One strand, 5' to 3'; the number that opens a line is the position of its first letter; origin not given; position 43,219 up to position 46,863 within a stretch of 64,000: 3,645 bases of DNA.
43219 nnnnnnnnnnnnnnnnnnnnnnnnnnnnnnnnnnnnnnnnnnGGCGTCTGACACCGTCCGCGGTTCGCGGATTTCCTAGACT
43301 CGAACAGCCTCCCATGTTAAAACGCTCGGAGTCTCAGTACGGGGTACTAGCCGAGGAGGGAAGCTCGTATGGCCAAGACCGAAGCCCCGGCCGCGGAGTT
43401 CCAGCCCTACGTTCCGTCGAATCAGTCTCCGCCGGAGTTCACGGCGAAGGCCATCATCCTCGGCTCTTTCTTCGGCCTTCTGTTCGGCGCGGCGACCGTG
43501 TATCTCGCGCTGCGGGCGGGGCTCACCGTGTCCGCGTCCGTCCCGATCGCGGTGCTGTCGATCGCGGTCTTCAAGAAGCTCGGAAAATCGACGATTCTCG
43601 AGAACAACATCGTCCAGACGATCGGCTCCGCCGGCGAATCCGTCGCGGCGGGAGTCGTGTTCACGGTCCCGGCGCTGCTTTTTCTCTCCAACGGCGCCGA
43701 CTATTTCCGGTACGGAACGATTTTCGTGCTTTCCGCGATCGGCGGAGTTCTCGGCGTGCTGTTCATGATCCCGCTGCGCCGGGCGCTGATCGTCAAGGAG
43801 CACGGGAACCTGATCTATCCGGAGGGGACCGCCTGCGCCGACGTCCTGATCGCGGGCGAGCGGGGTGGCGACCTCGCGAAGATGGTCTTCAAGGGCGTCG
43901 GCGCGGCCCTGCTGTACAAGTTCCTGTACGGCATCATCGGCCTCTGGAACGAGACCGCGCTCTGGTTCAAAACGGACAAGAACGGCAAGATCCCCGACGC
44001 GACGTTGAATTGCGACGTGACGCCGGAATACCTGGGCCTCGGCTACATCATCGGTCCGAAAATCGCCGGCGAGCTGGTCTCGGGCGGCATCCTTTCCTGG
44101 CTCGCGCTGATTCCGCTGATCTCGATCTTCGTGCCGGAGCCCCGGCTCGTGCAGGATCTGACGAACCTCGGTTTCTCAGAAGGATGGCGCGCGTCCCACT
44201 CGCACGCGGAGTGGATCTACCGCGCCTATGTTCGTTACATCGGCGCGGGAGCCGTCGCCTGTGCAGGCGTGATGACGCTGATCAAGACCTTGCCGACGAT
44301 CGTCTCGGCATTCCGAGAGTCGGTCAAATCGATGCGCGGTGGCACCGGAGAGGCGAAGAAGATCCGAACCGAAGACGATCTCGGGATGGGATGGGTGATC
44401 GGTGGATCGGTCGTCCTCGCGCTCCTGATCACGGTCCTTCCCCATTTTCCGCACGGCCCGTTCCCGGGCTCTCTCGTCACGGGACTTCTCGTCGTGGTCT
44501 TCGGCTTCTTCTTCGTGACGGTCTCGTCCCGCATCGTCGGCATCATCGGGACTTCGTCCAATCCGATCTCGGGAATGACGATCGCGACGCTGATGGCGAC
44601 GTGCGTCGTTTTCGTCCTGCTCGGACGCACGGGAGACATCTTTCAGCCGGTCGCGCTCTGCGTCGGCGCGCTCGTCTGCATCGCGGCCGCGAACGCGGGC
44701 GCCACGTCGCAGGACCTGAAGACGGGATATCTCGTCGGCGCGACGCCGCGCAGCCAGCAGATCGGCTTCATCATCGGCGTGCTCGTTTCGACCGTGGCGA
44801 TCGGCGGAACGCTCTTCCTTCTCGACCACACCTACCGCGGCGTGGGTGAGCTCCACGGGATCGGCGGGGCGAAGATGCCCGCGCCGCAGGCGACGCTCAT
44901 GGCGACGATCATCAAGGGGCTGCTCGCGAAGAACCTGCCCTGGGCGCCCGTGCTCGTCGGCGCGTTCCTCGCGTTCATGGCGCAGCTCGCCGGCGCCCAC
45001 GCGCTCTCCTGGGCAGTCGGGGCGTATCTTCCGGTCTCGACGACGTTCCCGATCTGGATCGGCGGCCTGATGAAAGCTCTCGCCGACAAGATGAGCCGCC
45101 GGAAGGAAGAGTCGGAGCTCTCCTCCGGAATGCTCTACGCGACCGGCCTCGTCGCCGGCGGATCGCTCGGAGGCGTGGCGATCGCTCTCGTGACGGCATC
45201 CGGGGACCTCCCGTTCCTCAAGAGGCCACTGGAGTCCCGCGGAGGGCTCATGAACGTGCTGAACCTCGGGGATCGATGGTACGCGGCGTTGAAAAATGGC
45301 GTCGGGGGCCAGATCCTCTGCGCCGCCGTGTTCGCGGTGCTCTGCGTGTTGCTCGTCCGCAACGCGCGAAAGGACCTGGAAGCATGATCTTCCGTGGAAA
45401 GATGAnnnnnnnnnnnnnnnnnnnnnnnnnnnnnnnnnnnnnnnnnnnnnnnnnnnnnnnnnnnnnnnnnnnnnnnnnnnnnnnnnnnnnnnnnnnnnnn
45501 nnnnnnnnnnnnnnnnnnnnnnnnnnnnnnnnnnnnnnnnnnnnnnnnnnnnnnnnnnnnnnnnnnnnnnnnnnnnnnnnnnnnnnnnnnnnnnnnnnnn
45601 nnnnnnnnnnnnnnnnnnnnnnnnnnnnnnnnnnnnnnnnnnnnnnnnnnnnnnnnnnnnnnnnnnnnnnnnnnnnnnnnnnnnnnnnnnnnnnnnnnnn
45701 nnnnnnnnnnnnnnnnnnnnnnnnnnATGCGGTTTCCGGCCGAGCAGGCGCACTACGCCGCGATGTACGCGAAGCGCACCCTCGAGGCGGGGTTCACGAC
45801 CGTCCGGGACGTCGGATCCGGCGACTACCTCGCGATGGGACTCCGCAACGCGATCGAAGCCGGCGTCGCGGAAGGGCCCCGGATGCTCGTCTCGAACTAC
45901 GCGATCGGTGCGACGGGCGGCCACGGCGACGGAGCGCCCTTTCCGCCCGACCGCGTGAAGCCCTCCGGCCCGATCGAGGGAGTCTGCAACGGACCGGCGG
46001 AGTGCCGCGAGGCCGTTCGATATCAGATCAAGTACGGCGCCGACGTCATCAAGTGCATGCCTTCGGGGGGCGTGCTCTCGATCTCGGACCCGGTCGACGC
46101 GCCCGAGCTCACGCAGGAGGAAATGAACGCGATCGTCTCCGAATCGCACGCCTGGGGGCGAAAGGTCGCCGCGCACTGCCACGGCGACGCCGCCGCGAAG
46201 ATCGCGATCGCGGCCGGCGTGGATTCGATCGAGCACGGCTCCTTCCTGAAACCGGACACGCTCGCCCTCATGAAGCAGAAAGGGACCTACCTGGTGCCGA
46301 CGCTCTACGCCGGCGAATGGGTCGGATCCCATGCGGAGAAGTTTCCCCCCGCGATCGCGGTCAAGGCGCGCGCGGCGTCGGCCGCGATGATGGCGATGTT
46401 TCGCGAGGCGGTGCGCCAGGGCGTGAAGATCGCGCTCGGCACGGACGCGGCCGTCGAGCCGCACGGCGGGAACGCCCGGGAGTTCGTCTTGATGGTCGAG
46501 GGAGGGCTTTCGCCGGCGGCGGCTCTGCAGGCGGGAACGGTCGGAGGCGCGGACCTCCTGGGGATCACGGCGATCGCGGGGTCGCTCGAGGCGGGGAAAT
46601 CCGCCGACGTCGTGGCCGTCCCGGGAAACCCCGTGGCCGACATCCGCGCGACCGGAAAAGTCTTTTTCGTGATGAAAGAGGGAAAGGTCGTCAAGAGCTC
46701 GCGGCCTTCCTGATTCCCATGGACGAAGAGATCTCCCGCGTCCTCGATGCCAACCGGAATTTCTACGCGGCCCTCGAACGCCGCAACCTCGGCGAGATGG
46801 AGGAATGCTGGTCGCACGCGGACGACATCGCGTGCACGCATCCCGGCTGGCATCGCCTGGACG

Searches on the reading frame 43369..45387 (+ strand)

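Call 43: search_protein_families(library=pfam, proteins=[window:43369-45387:+], max_evalue=0.00001)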
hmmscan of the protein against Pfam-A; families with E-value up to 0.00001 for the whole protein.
window:43369-45387:+ (672 aa): 1 family
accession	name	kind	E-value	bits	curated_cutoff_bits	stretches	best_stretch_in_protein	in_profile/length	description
PF03169.20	OPT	-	7.9e-90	302.7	25.8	1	23-607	1-621/623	OPT oligopeptide transporter protein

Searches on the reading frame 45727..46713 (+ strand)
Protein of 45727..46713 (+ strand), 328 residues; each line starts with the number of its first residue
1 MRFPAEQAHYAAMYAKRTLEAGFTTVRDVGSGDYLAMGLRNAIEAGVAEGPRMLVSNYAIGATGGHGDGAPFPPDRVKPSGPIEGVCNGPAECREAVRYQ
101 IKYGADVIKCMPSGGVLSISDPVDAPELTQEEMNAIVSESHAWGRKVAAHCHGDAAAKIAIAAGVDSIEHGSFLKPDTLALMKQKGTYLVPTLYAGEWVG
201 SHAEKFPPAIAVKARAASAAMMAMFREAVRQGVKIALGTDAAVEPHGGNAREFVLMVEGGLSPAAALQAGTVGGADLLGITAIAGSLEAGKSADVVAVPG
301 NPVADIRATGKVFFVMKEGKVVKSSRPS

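Call 43: search_protein_families(library=pfam, proteins=[window:45727-46713:+], max_evalue=0.00001)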
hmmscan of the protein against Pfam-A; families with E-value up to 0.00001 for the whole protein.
window:45727-46713:+ (328 aa): 2 families
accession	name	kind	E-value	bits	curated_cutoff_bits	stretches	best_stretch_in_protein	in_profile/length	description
PF01979.26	Amidohydro_1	-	3.6e-44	151.8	25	1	7-322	34-345/345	Amidohydrolase family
PF07969.17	Amidohydro_3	-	1.3e-10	41.8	29.7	1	112-322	241-471/472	Amidohydrolase family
